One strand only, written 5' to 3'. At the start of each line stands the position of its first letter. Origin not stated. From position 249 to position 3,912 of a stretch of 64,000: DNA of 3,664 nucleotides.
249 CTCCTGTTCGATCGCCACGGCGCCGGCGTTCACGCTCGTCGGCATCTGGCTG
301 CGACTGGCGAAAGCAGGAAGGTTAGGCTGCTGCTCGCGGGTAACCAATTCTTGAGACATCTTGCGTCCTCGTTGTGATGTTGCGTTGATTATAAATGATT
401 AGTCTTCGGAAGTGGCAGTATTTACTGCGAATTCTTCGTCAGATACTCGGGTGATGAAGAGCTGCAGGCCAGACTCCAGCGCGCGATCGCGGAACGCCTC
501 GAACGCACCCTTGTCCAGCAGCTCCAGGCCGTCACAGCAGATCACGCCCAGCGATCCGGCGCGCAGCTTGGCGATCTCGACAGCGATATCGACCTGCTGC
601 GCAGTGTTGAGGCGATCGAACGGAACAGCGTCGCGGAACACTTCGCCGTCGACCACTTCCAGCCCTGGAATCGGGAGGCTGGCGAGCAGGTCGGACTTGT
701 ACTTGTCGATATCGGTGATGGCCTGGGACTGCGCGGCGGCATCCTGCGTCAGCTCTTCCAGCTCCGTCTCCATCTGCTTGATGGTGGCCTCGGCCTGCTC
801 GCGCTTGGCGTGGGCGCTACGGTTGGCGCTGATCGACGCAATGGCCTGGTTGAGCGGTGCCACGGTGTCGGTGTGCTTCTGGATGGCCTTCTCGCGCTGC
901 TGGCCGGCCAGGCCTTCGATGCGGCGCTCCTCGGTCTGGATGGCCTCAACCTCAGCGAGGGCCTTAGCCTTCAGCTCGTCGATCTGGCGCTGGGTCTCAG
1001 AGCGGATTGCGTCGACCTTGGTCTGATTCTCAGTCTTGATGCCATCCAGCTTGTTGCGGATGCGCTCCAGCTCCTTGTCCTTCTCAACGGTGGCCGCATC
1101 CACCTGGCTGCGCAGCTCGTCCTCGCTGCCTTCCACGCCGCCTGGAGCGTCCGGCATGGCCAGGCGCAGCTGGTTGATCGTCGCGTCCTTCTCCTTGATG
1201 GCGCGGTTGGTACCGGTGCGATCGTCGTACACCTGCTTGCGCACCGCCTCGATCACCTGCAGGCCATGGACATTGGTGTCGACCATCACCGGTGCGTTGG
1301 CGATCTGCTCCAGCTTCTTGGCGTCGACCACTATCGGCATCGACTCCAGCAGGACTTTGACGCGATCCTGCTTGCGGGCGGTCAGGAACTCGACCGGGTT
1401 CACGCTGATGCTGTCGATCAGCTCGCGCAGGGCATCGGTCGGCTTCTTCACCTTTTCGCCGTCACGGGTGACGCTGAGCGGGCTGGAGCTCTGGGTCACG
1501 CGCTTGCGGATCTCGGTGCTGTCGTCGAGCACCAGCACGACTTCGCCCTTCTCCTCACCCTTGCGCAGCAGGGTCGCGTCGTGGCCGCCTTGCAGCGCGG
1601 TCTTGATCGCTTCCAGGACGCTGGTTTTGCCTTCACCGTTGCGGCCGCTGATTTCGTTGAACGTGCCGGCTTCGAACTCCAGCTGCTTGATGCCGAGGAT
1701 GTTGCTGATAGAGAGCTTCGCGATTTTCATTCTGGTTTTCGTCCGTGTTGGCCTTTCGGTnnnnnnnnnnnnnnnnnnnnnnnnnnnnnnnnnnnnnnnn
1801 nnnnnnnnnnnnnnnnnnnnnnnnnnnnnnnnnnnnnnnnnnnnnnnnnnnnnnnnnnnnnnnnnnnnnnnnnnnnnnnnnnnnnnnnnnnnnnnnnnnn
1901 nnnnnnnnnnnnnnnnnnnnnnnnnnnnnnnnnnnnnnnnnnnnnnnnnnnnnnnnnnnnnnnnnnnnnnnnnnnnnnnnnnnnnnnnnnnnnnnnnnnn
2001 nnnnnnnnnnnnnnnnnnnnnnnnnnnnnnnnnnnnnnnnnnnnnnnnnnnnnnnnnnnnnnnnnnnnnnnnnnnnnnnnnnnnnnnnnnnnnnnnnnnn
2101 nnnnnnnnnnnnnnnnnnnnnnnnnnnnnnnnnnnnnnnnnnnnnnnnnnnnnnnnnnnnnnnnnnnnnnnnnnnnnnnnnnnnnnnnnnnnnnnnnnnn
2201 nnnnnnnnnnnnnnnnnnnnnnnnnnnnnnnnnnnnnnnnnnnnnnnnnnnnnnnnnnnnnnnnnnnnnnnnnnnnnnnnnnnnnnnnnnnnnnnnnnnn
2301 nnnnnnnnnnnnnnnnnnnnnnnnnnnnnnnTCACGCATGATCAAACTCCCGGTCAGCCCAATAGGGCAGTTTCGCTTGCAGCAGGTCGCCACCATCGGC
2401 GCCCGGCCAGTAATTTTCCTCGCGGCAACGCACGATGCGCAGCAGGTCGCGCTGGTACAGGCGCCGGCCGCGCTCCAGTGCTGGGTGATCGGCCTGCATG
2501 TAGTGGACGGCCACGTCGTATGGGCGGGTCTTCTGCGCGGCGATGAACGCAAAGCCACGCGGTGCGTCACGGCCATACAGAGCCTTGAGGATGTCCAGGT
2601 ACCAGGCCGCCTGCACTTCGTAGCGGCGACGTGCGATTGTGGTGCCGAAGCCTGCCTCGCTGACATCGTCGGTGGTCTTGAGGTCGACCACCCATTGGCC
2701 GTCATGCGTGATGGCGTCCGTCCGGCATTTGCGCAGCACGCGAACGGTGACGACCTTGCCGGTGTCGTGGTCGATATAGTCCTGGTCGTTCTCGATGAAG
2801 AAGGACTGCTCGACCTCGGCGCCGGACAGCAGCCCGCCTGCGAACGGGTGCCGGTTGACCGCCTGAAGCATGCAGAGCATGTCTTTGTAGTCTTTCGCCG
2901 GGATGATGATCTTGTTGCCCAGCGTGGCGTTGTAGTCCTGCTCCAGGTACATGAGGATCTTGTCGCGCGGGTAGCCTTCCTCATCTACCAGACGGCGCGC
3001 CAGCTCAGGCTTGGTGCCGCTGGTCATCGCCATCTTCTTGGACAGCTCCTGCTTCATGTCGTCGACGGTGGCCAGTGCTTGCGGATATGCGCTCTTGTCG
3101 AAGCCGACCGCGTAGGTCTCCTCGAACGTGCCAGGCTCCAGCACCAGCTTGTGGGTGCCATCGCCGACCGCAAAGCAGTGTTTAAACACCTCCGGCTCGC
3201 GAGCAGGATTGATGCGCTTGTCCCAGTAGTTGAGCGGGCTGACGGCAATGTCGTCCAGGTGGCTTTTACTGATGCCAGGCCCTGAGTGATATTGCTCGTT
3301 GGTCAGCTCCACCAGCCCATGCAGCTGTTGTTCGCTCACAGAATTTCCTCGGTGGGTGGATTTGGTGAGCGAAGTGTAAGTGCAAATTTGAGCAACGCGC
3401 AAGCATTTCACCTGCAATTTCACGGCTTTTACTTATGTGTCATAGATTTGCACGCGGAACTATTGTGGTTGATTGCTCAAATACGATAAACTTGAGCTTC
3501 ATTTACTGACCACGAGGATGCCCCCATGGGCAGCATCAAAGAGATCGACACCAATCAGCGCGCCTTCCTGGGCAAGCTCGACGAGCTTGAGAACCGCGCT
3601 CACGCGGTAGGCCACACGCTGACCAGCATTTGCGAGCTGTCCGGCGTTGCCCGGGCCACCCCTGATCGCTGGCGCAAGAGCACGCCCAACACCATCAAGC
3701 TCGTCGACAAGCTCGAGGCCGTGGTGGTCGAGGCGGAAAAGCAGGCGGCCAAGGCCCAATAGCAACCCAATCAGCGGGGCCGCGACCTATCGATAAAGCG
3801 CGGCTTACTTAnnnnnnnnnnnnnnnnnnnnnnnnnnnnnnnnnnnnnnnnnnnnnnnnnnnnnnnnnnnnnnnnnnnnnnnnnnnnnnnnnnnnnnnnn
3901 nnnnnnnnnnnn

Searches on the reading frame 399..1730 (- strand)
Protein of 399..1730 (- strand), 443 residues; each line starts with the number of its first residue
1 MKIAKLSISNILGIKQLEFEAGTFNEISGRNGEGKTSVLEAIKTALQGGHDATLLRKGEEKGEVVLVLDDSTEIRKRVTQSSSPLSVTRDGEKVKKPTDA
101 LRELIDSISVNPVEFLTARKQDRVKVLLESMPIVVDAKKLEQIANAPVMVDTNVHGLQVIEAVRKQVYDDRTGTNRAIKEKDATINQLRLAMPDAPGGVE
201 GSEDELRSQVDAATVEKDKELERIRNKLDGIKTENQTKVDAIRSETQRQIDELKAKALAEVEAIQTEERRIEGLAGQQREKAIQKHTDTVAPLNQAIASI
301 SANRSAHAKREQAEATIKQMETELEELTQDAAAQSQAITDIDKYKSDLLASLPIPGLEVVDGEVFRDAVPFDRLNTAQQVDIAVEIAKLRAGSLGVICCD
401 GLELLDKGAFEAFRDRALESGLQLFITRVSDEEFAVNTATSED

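Call 9: search_protein_families(library=pfam, proteins=[window:399-1730:-], max_evalue=0.01)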
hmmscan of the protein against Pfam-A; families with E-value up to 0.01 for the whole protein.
window:399-1730:- (443 aa): 4 families
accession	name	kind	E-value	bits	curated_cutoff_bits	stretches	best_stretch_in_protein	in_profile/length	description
PF13476.12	AAA_23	-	1.1e-07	33.2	27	1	5-330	1-199/201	AAA domain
PF13175.12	AAA_15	-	7.6e-07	29.5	32.1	1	1-336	1-238/374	AAA ATPase domain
PF02463.25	SMC_N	-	0.0017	18.2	40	1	17-57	18-58/220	RecF/RecN/SMC N terminal domain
PF00005.33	ABC_tran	-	0.0077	17.3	25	1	17-134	6-95/137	ABC transporter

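Call 22: find_encoding_contigs(protein=window:399-1730:-, flank=10000, max_places=6)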
Protein window:399-1730:- (443 aa): 1 contig read that carries it; 1 place shown.
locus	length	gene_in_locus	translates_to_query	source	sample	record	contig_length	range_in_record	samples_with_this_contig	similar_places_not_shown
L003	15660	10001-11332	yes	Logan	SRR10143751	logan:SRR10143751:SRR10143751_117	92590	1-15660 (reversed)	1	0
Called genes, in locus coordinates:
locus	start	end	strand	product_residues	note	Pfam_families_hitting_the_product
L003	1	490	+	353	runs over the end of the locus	-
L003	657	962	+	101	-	-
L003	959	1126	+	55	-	-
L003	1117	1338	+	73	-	-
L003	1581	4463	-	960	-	PF01807:Zn_ribbon_DnaG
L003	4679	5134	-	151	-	PF08774:VRR_NUC (weak)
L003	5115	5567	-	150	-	PF18909:dGTP_diPhyd_N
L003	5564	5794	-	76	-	-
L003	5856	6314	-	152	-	PF00436:SSB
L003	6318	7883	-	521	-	PF00270:DEAD, PF04851:ResIII, PF13604:AAA_30 (weak), PF18766:SWI2_SNF2, PF00271:Helicase_C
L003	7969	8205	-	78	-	-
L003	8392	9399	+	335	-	PF12684:DUF3799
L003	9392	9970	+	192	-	-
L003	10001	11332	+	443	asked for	PF13476:AAA_23 (weak)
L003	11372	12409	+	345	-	-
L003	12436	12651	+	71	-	-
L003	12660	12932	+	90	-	PF00216:Bac_DNA_binding, PF18291:HU-HIG (weak)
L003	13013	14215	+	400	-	PF14359:DUF4406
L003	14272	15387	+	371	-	PF05970:PIF1, PF13245:AAA_19, PF13604:AAA_30, PF01443:Viral_helicase1 (faint), PF13538:UvrD_C_2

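Call 39: search_protein_families(library=pfam, proteins=[L003:12436-12651:+], max_evalue=1)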
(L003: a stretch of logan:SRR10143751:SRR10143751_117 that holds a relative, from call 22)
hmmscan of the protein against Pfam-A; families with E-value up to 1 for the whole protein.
L003:12436-12651:+ (71 aa): 1 family
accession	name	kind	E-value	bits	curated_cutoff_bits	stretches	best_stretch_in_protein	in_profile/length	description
PF12728.13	HTH_17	-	0.00025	21.7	27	1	6-58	1-50/51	Helix-turn-helix domain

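Call 84: search_protein_families(library=pfam, proteins=[L003:12660-12932:+, L003:11372-12409:+], max_evalue=0.01)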
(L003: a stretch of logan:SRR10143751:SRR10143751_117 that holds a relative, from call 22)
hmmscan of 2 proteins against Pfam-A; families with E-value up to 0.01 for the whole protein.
L003:12660-12932:+ (90 aa): 2 families
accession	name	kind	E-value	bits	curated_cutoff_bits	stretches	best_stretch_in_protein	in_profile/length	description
PF00216.26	Bac_DNA_binding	-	2.8e-28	98.4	22.4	1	1-90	1-90/90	Bacterial DNA-binding protein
PF18291.6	HU-HIG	-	2.6e-07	31.2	26.2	1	2-89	33-118/125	HU domain fused to wHTH, Ig, or Glycine-rich motif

L003:11372-12409:+ (345 aa): 0 families

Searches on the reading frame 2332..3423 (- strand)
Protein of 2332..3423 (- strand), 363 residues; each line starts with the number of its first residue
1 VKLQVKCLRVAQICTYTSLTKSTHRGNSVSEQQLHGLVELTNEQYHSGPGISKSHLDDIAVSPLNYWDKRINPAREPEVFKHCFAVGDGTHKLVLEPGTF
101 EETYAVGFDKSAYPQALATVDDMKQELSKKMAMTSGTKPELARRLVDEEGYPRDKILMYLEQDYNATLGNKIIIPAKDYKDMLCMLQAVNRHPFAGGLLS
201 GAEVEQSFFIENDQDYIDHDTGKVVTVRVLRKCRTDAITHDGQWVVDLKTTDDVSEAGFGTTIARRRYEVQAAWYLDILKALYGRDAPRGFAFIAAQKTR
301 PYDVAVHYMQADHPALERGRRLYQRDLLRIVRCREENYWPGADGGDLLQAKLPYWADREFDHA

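Call 9: search_protein_families(library=pfam, proteins=[window:2332-3423:-], max_evalue=0.01)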
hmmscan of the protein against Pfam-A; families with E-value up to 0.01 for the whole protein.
window:2332-3423:- (363 aa): 2 families
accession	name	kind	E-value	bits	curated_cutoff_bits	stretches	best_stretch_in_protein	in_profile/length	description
PF12684.13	DUF3799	-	1.9e-21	77.3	26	1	52-342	1-223/233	PDDEXK-like domain of unknown function (DUF3799)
PF18265.6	Nas2_N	-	0.00093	19.5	23.2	1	121-159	9-47/79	Nas2 N_terminal domain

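Call 13: search_protein_families(library=phrogs, proteins=[window:2332-3423:-], max_evalue=0.001)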
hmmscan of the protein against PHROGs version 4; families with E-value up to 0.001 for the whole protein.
window:2332-3423:- (363 aa): 3 families
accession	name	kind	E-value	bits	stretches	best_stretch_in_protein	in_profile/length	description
phrog_412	-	DNA, RNA and nucleotide metabolism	6.5e-71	240.9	1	39-362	143-412/440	exonuclease VIII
phrog_607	-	DNA, RNA and nucleotide metabolism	1.5e-24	87.3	1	38-341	581-858/883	exonuclease VII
phrog_1227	-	DNA, RNA and nucleotide metabolism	2e-05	25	1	232-316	131-218/268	exonuclease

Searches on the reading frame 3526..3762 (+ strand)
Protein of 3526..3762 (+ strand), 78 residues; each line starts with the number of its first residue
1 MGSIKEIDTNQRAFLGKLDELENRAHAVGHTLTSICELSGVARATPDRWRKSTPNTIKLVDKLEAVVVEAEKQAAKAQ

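Call 9: search_protein_families(library=pfam, proteins=[window:3526-3762:+], max_evalue=0.01)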
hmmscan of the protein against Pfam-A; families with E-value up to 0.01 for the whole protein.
window:3526-3762:+ (78 aa): 0 families

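Call 13: search_protein_families(library=phrogs, proteins=[window:3526-3762:+], max_evalue=0.001)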
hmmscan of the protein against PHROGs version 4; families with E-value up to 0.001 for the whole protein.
window:3526-3762:+ (78 aa): 0 families
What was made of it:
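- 3526..3762 (+): 78-aa Cro-like helix-turn-helix protein, first gene of the rightward helicase-SSB-primase operon; the best candidate for the dyad-binding regulator. No Pfam or PHROG family (calls 9, 13).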

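Call 28: find_homologous_proteins(query=window:3526-3762:+, max_evalue=0.001)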
Query window:3526-3762:+ (78 aa): 9 proteins with E <= 0.001 among 9 candidates.
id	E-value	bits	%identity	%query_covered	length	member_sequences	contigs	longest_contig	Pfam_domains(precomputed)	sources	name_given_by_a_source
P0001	8.9e-43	160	100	100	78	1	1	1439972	-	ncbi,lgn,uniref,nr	ncbi:hypothetical protein FHR70_000655 [Microvirga lupini]|uniref:Uncharacterized protein n=1 Tax=Mi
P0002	8.9e-13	65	52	79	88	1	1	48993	-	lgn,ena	-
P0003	4.4e-12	63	56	81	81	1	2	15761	-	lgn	-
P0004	3.3e-11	60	49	83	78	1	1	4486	-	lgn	-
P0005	3.9e-11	60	54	83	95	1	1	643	-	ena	-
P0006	1.0e-10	59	49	78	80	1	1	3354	-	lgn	-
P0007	1.6e-10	58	49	83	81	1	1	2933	-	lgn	-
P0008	6.0e-10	56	54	69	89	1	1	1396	-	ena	-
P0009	8.5e-10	56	49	82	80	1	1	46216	-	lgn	-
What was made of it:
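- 3526..3762 (+): Only 9 homologues among 5.8 billion proteins (call 28).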

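Call 39: search_protein_families(library=pfam, proteins=[window:3526-3762:+], max_evalue=1)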
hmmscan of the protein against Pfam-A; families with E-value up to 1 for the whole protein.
window:3526-3762:+ (78 aa): 1 family
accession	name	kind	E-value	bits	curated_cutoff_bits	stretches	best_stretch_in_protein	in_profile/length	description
PF13384.12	HTH_23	-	0.095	13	24.6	1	25-51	13-39/50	Homeodomain-like domain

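Call 58: find_encoding_contigs(protein=P0002, flank=10000, max_places=2)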
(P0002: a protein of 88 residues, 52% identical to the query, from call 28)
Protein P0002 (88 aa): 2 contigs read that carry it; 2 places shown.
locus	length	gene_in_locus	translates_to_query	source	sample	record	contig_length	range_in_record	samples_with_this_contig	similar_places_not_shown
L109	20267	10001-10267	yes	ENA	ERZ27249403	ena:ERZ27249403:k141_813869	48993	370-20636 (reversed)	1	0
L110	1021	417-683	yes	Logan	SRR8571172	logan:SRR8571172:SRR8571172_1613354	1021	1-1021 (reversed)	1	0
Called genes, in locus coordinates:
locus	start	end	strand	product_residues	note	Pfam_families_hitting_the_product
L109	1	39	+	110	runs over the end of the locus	-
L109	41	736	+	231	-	-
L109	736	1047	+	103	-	-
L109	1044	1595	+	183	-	-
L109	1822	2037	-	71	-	-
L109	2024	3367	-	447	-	PF13356:Arm-DNA-bind_3, PF00589:Phage_integrase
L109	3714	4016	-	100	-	PF13223:DUF4031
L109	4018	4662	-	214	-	-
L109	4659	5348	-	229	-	-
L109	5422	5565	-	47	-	-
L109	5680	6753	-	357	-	-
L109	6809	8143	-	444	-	PF00005:ABC_tran (faint), PF13476:AAA_23 (weak)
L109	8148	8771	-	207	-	-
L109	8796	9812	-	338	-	PF02037:SAP (weak), PF12684:DUF3799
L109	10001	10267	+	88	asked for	-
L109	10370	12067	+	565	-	PF00270:DEAD, PF04851:ResIII, PF00271:Helicase_C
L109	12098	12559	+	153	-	PF00436:SSB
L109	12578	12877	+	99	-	PF19905:DUF6378 (weak)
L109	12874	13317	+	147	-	-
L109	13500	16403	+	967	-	PF01807:Zn_ribbon_DnaG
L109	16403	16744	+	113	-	-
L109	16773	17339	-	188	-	-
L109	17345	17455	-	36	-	-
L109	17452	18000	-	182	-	-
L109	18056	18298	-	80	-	-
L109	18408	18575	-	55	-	-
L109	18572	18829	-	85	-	-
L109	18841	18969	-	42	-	-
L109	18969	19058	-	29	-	-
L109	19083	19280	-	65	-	-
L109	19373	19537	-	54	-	-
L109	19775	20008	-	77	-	-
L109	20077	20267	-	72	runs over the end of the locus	-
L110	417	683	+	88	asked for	-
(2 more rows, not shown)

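Call 59: find_encoding_contigs(protein=P0009, flank=10000, max_places=2)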
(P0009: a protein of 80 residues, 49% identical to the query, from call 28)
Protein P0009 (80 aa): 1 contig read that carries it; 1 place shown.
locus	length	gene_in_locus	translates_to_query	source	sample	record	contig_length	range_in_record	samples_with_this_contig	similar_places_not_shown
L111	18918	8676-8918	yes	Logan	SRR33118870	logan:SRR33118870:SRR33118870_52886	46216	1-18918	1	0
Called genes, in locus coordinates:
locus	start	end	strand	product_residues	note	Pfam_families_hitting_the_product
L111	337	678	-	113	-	PF13223:DUF4031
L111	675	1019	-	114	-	PF10765:Phage_P22_NinX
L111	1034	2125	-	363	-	PF00931:NB-ARC (weak), PF05970:PIF1 (weak), PF13245:AAA_19, PF13604:AAA_30, PF01443:Viral_helicase1 (faint), PF13538:UvrD_C_2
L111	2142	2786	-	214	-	-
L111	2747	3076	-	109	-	-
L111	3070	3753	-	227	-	-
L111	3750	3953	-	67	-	-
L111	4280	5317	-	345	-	-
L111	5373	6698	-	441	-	PF13175:AAA_15, PF13476:AAA_23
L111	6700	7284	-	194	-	-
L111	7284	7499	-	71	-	-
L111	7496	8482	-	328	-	PF12684:DUF3799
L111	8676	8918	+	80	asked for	-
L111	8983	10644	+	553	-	PF00270:DEAD, PF04851:ResIII, PF00271:Helicase_C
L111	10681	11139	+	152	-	PF00436:SSB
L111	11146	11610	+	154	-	-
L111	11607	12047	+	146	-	-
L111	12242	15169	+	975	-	PF01807:Zn_ribbon_DnaG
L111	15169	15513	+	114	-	-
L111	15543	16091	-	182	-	-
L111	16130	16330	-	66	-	-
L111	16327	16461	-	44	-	-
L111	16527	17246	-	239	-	-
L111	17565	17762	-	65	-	-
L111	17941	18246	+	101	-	-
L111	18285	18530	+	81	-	-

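Call 61: predict_structure(alignment_id=A2)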
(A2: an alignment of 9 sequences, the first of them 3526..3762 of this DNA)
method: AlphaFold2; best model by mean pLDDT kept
length: 78 residues; sequences in the alignment: 9
mean_pLDDT: 74.6   pTM: 0.53
mean pLDDT of the five models: 74.6, 72.1, 70.9, 70.6, 67.2
residues with pLDDT >= 90: 0; 70-90: 52; 50-70: 23; < 50: 3
segments of 3 or more residues with pLDDT < 50: 1-3
pLDDT, mean of each block of 10 residues (from residue 1): 57 79 85 82 65 68 86 77
secondary structure, 60 per line:
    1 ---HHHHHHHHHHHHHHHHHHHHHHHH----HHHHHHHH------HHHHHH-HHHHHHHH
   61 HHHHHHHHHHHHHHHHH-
elements in order: H4-27 H32-39 H46-51 H53-77
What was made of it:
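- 3526..3762 (+): The AF2 model is four helices, pLDDT 75 (call 61).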

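Call 63: search_solved_structures(query=A1, max_evalue=10, show_alignments=2)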
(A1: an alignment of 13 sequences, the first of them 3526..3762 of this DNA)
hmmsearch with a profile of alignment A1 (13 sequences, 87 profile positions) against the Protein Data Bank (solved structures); distinct sequences matched with E-value up to 10: 2.
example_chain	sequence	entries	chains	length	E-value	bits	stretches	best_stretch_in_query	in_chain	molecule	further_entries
3o60_A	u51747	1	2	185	0.047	16.6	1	27-66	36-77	Lin0861 protein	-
5w1e_A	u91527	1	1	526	0.1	15.6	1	11-50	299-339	Putative transcriptional regulator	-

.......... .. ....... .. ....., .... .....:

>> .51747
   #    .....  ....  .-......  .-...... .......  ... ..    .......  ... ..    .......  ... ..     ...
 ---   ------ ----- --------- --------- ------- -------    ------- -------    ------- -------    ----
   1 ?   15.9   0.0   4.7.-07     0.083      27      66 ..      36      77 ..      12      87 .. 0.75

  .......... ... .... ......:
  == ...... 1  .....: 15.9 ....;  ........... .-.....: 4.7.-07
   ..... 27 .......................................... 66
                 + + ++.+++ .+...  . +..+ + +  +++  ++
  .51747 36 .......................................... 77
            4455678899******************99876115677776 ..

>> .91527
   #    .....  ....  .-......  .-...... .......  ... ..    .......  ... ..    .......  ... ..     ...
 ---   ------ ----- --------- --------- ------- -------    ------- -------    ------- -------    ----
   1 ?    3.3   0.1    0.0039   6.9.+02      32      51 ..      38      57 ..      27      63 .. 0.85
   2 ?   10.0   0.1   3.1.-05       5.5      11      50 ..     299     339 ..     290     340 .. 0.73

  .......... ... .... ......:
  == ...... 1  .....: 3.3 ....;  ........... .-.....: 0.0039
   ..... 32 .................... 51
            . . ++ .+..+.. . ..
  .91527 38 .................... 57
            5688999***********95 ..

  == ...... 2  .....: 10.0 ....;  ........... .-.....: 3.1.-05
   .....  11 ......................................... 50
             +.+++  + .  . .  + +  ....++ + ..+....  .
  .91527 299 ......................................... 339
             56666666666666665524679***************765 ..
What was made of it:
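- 3526..3762 (+): Weak helix-turn-helix matches to TetR/IclR-type structures (call 63).
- Tried and rejected: A profile search of PDB sequences gave only sub-threshold TetR/IclR helix-turn-helix similarity (call 63).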

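Call 64: fold_search(model_id=the predicted structure, library=pdb)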
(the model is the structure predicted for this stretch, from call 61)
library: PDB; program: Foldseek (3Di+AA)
matches with E <= 10: 38; with E <= 0.001: 0
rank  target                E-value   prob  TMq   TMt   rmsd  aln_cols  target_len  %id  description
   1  6dmp_MODEL_1_A        2.7e+00  0.13  0.36  0.37  17.1        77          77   18  De Novo Design of a Protein Heterodimer with Specificity Mediated by Hydrogen Bond Networks (released 2018-12-19)
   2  5n7i_B                3.0e+00  0.09  0.34  0.27  18.3        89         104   15  Crystal structure of the coiled-coil domain of human tricellulin (released 2017-07-12)
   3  5n7i_A                3.0e+00  0.07  0.28  0.24  17.5        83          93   16  Crystal structure of the coiled-coil domain of human tricellulin (released 2017-07-12)
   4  3q4h_D                3.4e+00  0.07  0.30  0.28  16.1        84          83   17  Crystal structure of the Mycobacterium smegmatis EsxGH complex (MSMEG_0620-MSMEG_0621) (released 2011-01-26)
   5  9pfo_A                3.8e+00  0.33  0.53  0.32   4.8        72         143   19  Structure of POU2F3 POU domains bound to coactivator OCA-T2 and DNA (2.1 angstrom resolution) (released 2025-10-01)
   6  5j2l_A                3.8e+00  0.08  0.32  0.32  16.3        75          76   16  De novo design of protein homo-oligomers with modular hydrogen bond network-mediated specificity (released 2016-05-25)
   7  5n7k_D                3.8e+00  0.08  0.32  0.23  16.6        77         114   19  Crystal structure of the coiled-coil domain of human tricellulin (released 2017-07-12)
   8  5frg_MODEL_1_A        4.3e+00  0.08  0.33  0.26  15.4        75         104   11  The NMR Structure of the Cdc42-interacting region of TOCA1 (released 2016-05-04)
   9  5n7k_B                4.5e+00  0.08  0.32  0.23  16.6        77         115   19  Crystal structure of the coiled-coil domain of human tricellulin (released 2017-07-12)
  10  2xhe_B                5.1e+00  0.08  0.35  0.14  16.6        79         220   16  Crystal structure of the Unc18-syntaxin 1 complex from Monosiga brevicollis (released 2011-06-29)
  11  3lss_A                5.4e+00  0.08  0.35  0.07  16.4        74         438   12  Trypanosoma brucei seryl-tRNA synthetase in complex with ATP (released 2010-03-02)
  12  5n6x_A                5.7e+00  0.08  0.33  0.08  15.1        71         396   20  Crystal structure of the Legionella effector WipA (released 2017-04-19)
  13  8x2q                  5.7e+00  0.05  0.31  0.24  23.5       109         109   16  The Crystal Structure of APC from Biortus. (released 2023-11-22)
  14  5j0k_B                6.1e+00  0.07  0.33  0.35  15.4        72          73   19  De novo design of protein homo-oligomers with modular hydrogen bond network-mediated specificity (released 2016-05-25)
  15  1zke_D                6.4e+00  0.09  0.41  0.39  13.9        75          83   11  1.6 A Crystal Structure of a Protein HP1531 of Unknown Function from Helicobacter pylori (released 2005-06-28)
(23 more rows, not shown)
